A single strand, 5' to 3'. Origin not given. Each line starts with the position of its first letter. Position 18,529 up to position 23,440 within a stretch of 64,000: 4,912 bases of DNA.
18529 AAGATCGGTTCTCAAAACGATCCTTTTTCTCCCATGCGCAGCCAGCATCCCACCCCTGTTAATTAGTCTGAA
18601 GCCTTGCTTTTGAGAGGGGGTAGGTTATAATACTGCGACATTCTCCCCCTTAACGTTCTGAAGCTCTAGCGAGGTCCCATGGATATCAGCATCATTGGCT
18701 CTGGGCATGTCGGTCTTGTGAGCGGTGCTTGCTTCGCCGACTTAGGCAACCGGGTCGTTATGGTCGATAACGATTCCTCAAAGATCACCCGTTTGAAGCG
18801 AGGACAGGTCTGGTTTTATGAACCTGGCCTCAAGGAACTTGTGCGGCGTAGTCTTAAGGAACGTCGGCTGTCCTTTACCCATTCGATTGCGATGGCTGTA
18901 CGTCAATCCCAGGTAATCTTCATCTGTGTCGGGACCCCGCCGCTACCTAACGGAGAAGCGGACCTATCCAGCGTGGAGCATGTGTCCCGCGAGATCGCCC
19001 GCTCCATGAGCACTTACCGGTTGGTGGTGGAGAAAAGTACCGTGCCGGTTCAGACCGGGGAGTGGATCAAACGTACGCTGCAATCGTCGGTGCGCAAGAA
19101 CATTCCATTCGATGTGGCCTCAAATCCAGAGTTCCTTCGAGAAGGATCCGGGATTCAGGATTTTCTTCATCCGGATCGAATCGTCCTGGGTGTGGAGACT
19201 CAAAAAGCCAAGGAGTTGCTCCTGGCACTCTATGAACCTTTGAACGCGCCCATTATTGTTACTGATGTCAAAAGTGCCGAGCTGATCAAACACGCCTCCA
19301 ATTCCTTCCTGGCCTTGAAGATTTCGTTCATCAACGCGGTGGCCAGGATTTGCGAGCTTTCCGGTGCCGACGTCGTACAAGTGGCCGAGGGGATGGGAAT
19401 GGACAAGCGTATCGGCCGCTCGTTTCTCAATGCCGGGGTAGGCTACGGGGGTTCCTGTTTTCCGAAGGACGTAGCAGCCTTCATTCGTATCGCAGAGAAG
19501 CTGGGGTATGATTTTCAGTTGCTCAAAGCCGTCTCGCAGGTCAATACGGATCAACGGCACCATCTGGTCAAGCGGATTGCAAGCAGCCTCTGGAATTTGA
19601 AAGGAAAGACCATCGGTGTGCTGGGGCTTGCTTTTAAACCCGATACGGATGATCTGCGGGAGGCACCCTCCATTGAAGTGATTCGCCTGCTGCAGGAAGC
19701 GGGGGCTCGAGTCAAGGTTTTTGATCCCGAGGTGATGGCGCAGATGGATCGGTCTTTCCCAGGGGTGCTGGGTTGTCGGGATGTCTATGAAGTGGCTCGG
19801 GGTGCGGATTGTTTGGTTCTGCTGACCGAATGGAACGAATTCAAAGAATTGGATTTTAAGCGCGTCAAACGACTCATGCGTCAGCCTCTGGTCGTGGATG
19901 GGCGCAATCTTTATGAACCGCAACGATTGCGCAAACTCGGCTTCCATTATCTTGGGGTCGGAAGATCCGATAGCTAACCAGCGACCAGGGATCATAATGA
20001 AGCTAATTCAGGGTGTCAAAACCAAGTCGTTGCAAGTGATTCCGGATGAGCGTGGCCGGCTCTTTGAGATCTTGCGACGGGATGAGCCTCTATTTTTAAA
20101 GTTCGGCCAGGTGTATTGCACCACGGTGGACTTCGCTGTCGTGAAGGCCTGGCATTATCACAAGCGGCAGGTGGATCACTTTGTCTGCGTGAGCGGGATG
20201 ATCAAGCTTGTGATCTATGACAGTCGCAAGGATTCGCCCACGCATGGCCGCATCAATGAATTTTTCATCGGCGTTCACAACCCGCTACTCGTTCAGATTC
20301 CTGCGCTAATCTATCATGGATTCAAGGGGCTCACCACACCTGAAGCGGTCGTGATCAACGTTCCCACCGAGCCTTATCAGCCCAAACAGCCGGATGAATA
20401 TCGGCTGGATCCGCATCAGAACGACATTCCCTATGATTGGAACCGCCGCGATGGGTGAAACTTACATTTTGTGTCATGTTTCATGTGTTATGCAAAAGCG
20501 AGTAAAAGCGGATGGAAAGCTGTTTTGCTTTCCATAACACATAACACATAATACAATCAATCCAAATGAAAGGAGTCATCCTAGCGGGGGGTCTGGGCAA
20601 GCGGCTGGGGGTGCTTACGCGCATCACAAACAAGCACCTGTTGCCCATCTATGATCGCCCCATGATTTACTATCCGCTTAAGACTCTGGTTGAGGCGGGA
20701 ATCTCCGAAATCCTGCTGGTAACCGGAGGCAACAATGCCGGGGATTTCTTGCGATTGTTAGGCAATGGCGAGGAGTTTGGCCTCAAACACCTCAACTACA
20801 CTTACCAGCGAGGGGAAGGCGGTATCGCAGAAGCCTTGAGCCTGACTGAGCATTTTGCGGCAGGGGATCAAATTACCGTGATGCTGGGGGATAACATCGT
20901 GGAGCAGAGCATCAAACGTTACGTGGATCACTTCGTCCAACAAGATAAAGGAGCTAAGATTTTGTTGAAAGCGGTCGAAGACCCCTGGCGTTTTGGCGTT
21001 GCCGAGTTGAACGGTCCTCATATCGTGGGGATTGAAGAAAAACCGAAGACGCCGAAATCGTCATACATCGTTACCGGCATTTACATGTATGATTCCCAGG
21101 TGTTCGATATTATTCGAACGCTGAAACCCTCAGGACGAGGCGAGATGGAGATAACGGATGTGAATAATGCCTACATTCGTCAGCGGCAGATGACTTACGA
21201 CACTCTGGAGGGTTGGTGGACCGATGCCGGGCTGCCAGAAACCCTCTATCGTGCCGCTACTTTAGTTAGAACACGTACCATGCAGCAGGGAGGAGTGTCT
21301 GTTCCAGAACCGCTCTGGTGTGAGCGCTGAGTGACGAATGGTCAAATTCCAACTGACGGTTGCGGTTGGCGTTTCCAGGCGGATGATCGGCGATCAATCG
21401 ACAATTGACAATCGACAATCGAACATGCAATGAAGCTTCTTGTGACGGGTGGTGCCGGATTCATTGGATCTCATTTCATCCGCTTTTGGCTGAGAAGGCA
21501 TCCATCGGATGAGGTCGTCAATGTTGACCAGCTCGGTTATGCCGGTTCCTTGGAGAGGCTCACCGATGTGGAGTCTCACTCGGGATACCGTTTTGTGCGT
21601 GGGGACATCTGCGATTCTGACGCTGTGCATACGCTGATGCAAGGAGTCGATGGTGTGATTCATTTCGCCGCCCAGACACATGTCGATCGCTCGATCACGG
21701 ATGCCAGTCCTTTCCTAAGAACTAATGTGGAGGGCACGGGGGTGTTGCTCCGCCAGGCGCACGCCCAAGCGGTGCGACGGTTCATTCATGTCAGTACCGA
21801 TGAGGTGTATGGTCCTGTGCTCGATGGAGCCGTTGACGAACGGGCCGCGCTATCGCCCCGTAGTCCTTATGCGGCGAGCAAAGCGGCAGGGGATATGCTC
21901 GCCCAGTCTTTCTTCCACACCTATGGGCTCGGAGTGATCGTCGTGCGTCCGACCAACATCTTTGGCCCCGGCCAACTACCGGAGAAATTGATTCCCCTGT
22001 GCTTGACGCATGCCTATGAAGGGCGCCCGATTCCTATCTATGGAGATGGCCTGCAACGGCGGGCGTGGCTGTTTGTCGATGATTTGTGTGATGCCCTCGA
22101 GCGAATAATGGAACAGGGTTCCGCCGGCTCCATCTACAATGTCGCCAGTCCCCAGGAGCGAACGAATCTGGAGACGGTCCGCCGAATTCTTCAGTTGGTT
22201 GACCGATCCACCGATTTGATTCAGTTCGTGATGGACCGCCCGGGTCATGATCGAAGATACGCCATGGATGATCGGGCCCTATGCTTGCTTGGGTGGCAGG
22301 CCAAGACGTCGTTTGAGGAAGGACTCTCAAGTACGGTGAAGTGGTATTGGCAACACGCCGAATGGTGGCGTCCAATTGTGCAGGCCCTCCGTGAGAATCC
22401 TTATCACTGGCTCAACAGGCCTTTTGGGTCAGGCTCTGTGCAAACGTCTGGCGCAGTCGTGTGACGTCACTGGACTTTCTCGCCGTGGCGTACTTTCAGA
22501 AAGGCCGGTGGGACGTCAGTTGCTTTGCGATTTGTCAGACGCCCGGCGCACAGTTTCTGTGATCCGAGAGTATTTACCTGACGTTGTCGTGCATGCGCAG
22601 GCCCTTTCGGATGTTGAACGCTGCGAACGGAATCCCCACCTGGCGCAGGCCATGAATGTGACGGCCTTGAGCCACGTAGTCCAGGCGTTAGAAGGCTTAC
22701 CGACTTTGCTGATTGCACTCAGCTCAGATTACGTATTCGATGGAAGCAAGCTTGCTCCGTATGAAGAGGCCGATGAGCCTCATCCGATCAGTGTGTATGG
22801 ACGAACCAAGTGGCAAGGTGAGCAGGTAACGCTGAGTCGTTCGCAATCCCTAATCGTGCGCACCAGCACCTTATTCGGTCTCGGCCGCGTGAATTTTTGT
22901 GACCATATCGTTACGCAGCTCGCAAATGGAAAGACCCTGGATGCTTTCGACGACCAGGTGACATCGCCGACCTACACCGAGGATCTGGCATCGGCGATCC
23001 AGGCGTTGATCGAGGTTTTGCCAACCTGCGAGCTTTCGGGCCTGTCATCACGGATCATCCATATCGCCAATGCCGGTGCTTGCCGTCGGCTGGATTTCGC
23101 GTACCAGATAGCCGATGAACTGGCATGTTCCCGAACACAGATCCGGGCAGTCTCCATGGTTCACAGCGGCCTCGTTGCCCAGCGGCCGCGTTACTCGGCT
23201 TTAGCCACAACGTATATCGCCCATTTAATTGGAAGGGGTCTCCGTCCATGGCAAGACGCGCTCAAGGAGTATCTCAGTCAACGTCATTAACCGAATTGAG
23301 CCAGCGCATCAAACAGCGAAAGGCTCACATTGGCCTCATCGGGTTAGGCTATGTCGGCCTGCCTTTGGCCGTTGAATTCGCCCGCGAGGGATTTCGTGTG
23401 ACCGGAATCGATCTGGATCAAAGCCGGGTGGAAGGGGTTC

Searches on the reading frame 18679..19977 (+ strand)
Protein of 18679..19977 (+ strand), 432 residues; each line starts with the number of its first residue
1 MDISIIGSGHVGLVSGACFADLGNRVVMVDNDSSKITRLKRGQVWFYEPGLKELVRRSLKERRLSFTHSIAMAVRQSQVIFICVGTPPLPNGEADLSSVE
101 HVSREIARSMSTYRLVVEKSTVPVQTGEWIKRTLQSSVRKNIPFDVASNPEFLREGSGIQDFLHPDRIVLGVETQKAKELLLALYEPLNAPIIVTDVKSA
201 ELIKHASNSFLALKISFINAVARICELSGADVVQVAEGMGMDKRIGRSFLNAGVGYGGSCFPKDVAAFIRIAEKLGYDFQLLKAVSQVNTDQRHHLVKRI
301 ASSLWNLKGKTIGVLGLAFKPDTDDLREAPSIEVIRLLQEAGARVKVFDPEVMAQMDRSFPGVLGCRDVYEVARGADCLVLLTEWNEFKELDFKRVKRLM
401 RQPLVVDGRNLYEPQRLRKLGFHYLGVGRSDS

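Call 7: search_protein_families(library=pfam, proteins=[window:18679-19977:+])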
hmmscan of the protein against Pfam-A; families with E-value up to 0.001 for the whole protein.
window:18679-19977:+ (432 aa): 5 families
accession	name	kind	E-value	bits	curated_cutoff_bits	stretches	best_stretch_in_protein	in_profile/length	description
PF03721.20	UDPG_MGDP_dh_N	-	3e-60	203.5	27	1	1-181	1-184/187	UDP-glucose/GDP-mannose dehydrogenase family, NAD binding domain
PF03720.21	UDPG_MGDP_dh_C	-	5e-36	123.6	30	1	313-414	1-103/103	UDP-glucose/GDP-mannose dehydrogenase family, UDP binding domain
PF00984.24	UDPG_MGDP_dh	-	5.2e-36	123.1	25.4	1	198-290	1-93/94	UDP-glucose/GDP-mannose dehydrogenase family, central domain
PF03807.23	F420_oxidored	-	0.00022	22.2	21.6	0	3-85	2-68/94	NADP oxidoreductase coenzyme F420-dependent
PF02558.23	ApbA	-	0.00078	19.5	22.2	0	3-84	1-74/150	Ketopantoate reductase PanE/ApbA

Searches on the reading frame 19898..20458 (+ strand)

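Call 34: search_protein_families(library=pfam, proteins=[window:19898-20458:+], max_evalue=0.00001)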
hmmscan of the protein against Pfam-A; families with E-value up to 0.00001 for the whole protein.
window:19898-20458:+ (186 aa): 2 families
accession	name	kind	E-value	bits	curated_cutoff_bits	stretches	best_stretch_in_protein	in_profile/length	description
PF00908.23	dTDP_sugar_isom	-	4e-13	49.9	27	1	37-181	4-152/168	dTDP-4-dehydrorhamnose 3,5-epimerase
PF14667.12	Polysacc_synt_C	-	1.8e-10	41.4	28.7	1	50-168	3-111/111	Polysaccharide biosynthesis C-terminal domain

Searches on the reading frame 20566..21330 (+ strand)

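Call 7: search_protein_families(library=pfam, proteins=[window:20566-21330:+])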
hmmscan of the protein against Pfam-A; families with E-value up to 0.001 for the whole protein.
window:20566-21330:+ (254 aa): 2 families
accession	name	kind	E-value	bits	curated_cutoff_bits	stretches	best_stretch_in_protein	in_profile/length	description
PF00483.29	NTP_transferase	-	1.1e-50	172.9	21.2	1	2-234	1-242/245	Nucleotidyl transferase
PF12804.13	NTP_transf_3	-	2.5e-10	41.2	27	1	3-127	1-115/160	MobA-like NTP transferase domain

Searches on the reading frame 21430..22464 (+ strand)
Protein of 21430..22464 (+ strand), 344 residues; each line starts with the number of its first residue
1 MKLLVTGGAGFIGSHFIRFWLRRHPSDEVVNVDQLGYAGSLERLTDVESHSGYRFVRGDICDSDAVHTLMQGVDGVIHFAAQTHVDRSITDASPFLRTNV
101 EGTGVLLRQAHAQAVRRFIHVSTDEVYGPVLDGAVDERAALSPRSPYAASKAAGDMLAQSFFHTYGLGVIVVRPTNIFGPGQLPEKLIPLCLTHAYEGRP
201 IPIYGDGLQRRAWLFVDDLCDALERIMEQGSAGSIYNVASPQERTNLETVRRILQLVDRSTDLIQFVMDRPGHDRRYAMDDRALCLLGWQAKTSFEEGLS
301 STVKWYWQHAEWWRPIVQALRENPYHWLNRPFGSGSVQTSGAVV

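Call 7: search_protein_families(library=pfam, proteins=[window:21430-22464:+])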
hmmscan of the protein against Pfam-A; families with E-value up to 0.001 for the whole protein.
window:21430-22464:+ (344 aa): 7 families
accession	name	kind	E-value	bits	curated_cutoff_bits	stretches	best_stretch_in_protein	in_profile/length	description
PF16363.11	GDP_Man_Dehyd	-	1.6e-64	218.9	27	1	4-301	1-331/332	GDP-mannose 4,6 dehydratase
PF01370.27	Epimerase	-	5.3e-63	213.1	20.9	1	4-239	2-240/240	NAD dependent epimerase/dehydratase family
PF01073.25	3Beta_HSD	-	6.5e-23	81.6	22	1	4-221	1-223/280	3-beta hydroxysteroid dehydrogenase/isomerase family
PF07993.18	NAD_binding_4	-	8e-19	68.2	20.1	1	5-179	1-209/258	Male sterility protein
PF02719.21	Polysacc_synt_2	-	1.4e-16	61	20.2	1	3-258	1-248/293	Polysaccharide biosynthesis protein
PF04321.23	RmlD_sub_bind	-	1.7e-15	57.3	27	1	1-261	1-235/287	RmlD substrate binding domain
PF13460.12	NAD_binding_10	-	1.1e-10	42.1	27.2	1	7-174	1-143/184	NAD(P)H-binding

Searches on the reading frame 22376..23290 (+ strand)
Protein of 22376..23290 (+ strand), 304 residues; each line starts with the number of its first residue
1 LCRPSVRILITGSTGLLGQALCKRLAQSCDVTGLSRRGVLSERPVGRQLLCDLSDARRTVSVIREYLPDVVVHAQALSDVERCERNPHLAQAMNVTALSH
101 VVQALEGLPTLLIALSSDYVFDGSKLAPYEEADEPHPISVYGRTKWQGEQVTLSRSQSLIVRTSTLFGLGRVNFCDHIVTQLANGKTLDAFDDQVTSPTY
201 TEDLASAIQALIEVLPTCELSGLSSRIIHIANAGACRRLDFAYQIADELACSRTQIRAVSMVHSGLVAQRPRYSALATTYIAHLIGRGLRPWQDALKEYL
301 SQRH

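Call 7: search_protein_families(library=pfam, proteins=[window:22376-23290:+])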
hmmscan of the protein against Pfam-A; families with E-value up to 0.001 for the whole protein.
window:22376-23290:+ (304 aa): 6 families
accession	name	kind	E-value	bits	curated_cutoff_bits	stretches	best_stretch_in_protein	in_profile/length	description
PF04321.23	RmlD_sub_bind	-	1.8e-70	237.7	27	1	7-302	2-284/287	RmlD substrate binding domain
PF01370.27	Epimerase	-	2.3e-23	83.3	20.9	1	8-213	1-226/240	NAD dependent epimerase/dehydratase family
PF16363.11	GDP_Man_Dehyd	-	5.7e-12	46.2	27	1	9-154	1-166/332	GDP-mannose 4,6 dehydratase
PF02719.21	Polysacc_synt_2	-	3.2e-10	40.1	20.2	1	48-120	58-131/293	Polysaccharide biosynthesis protein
PF01073.25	3Beta_HSD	-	9.6e-07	28.5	22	1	9-236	1-254/280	3-beta hydroxysteroid dehydrogenase/isomerase family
PF07993.18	NAD_binding_4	-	1.6e-05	24.7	20.1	0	69-168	90-209/258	Male sterility protein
